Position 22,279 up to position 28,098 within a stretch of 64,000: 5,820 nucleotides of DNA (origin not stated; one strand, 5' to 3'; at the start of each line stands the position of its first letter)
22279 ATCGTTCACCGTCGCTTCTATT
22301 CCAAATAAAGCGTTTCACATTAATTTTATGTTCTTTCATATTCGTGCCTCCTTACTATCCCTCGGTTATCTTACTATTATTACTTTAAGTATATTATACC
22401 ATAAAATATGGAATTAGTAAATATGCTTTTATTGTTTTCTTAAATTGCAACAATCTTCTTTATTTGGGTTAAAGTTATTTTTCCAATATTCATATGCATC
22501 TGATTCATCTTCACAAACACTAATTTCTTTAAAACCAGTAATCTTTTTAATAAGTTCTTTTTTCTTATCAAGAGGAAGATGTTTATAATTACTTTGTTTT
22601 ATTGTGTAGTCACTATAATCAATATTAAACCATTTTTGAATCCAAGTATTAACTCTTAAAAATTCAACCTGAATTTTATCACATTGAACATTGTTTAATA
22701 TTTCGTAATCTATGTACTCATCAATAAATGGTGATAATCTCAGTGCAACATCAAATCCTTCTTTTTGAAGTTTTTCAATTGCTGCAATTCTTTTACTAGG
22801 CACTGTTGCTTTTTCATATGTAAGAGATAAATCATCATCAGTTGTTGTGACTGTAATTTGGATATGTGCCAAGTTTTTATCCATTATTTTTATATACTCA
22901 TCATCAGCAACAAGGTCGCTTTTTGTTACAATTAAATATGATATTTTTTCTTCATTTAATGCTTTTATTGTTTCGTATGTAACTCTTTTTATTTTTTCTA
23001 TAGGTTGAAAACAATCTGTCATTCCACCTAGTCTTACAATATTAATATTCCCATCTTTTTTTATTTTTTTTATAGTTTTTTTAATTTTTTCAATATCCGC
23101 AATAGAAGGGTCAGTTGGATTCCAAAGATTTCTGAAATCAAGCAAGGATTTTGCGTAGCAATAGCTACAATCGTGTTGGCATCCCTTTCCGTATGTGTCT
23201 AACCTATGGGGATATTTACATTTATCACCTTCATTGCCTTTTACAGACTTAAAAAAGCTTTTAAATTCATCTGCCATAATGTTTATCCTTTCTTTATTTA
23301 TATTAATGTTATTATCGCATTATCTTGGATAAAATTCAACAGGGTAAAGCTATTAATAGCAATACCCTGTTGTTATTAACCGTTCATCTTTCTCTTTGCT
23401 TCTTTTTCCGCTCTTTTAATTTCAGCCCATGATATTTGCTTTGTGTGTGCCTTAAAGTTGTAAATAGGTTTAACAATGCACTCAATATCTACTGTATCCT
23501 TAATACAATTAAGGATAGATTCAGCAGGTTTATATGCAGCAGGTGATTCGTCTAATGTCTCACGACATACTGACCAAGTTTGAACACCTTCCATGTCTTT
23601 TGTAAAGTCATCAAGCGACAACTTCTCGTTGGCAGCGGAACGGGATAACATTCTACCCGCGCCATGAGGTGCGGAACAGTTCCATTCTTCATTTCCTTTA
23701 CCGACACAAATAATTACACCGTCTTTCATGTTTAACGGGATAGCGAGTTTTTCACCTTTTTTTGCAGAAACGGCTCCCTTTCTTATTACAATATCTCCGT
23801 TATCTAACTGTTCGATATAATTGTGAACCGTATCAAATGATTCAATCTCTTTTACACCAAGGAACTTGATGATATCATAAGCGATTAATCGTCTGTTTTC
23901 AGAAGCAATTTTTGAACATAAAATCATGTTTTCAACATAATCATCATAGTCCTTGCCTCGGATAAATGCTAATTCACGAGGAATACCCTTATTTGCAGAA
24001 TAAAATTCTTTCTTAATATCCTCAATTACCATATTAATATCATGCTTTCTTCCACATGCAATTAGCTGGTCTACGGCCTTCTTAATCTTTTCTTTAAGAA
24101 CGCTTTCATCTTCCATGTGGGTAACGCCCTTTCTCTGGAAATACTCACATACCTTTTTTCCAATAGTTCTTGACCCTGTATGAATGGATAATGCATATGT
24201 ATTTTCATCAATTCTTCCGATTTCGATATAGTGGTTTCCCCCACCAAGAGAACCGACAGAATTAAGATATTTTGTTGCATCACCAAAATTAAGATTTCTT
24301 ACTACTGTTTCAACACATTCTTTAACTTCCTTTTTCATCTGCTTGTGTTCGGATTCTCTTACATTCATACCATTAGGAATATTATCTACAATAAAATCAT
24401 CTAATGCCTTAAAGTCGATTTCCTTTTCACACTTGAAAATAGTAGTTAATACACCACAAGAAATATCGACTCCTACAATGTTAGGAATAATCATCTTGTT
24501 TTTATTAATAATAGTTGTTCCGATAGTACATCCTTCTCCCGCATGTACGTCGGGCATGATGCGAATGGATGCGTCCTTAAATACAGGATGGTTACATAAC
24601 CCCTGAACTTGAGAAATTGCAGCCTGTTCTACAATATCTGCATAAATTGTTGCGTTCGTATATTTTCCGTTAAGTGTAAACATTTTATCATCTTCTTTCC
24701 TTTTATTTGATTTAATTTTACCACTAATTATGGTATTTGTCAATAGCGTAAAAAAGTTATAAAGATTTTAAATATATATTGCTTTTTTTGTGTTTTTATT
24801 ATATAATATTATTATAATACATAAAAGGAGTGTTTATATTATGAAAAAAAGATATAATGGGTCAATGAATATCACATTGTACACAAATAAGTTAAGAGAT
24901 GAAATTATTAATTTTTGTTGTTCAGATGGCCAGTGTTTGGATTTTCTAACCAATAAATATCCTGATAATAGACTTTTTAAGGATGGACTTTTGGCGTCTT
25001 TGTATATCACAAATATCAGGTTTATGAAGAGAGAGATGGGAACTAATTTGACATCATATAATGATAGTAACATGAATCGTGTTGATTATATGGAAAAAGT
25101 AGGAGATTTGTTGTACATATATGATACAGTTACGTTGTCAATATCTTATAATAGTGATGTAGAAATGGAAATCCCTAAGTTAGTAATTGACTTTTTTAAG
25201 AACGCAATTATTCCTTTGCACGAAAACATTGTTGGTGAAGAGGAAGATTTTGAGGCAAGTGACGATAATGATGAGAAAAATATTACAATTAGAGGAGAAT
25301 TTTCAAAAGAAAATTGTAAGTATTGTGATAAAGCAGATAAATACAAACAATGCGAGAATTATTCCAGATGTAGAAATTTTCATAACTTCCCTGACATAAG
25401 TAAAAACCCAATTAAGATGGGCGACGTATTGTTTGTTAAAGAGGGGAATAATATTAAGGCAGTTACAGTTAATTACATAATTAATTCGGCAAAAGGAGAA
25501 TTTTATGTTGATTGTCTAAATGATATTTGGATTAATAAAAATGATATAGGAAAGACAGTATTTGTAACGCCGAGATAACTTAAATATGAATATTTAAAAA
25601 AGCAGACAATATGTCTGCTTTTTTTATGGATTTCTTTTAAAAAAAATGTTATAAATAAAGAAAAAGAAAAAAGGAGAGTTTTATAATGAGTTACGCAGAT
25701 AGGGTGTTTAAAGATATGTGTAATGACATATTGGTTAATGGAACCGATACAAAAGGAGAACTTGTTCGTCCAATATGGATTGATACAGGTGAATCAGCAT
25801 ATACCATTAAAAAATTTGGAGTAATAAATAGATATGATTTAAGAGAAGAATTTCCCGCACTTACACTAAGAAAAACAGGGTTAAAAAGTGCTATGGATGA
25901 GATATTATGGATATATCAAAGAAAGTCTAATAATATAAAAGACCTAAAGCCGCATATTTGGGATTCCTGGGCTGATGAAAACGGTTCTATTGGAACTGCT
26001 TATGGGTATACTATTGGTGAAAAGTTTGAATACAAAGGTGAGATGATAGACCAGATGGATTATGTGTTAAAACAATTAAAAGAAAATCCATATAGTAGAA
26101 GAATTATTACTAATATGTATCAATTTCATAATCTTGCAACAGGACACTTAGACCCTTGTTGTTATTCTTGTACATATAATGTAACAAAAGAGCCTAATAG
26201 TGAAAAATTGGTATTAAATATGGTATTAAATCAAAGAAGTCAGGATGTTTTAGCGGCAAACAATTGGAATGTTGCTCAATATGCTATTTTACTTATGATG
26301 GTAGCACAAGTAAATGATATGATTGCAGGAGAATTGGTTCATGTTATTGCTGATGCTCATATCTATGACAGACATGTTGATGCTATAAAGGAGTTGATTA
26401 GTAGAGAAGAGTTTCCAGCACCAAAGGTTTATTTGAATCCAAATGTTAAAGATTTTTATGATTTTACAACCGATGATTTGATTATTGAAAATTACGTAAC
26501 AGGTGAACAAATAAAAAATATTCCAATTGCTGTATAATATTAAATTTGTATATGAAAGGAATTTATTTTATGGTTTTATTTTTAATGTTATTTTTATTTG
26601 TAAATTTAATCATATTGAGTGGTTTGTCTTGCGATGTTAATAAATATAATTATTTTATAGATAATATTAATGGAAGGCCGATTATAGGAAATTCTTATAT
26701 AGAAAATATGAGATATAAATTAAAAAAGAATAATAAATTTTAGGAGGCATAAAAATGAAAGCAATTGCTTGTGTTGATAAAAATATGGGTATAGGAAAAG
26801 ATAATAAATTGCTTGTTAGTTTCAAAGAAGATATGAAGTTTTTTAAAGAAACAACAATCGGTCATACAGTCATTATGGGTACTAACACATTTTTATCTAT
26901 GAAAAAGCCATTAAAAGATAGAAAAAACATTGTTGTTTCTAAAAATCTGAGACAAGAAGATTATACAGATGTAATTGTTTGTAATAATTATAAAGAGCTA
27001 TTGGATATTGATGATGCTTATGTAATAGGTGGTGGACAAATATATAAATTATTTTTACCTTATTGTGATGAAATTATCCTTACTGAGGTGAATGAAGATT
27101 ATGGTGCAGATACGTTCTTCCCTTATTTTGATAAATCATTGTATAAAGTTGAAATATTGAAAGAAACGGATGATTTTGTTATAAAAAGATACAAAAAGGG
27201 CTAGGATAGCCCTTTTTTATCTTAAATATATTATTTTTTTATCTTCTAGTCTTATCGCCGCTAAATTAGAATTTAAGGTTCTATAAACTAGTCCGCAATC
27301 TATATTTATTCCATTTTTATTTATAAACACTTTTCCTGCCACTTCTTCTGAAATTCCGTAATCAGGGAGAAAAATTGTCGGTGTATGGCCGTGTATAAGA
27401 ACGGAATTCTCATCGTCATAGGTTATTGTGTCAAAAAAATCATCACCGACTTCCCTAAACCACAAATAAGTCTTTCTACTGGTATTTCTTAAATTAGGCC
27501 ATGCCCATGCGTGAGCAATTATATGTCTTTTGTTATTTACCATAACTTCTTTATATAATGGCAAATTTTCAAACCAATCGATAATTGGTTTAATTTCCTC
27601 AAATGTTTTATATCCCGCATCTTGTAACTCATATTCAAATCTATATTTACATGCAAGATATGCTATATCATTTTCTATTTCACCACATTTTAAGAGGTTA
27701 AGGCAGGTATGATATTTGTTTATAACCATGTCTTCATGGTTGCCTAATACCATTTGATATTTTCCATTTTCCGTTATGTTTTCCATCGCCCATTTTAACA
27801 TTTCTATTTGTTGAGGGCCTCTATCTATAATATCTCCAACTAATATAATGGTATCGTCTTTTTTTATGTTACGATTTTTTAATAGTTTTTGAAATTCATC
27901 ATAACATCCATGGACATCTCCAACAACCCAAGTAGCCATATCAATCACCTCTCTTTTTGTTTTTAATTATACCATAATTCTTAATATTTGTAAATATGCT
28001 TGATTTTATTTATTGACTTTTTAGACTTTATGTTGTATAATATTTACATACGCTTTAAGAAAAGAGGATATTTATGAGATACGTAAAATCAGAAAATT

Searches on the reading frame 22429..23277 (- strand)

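Call 36: search_protein_families(library=pfam, proteins=[window:22429-23277:-], max_evalue=0.001)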
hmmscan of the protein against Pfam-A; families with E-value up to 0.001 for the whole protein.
window:22429-23277:- (282 aa): 2 families
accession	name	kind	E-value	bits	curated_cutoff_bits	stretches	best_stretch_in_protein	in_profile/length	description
PF04055.27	Radical_SAM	-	6.5e-16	59.4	29.5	1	30-178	4-145/166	Radical SAM superfamily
PF13353.11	Fer4_12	-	4.7e-05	24.2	22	1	25-108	7-82/137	4Fe-4S single cluster domain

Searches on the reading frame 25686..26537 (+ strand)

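Call 36: search_protein_families(library=pfam, proteins=[window:25686-26537:+], max_evalue=0.001)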
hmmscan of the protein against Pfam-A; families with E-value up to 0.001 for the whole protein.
window:25686-26537:+ (283 aa): 1 family
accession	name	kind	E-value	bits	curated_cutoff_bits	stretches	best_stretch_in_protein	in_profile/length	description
PF00303.24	Thymidylat_synt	-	4.6e-82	275.6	24.3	1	8-278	3-262/266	Thymidylate synthase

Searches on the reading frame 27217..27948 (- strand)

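Call 36: search_protein_families(library=pfam, proteins=[window:27217-27948:-], max_evalue=0.001)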
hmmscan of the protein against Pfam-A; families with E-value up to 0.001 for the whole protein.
window:27217-27948:- (243 aa): 2 families
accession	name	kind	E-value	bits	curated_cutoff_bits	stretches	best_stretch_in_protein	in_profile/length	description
PF00149.33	Metallophos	-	1.2e-19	72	21.5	1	5-198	2-166/191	Calcineurin-like phosphoesterase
PF12850.12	Metallophos_2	-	3.5e-06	27.6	27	1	4-189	1-116/154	Calcineurin-like phosphoesterase superfamily domain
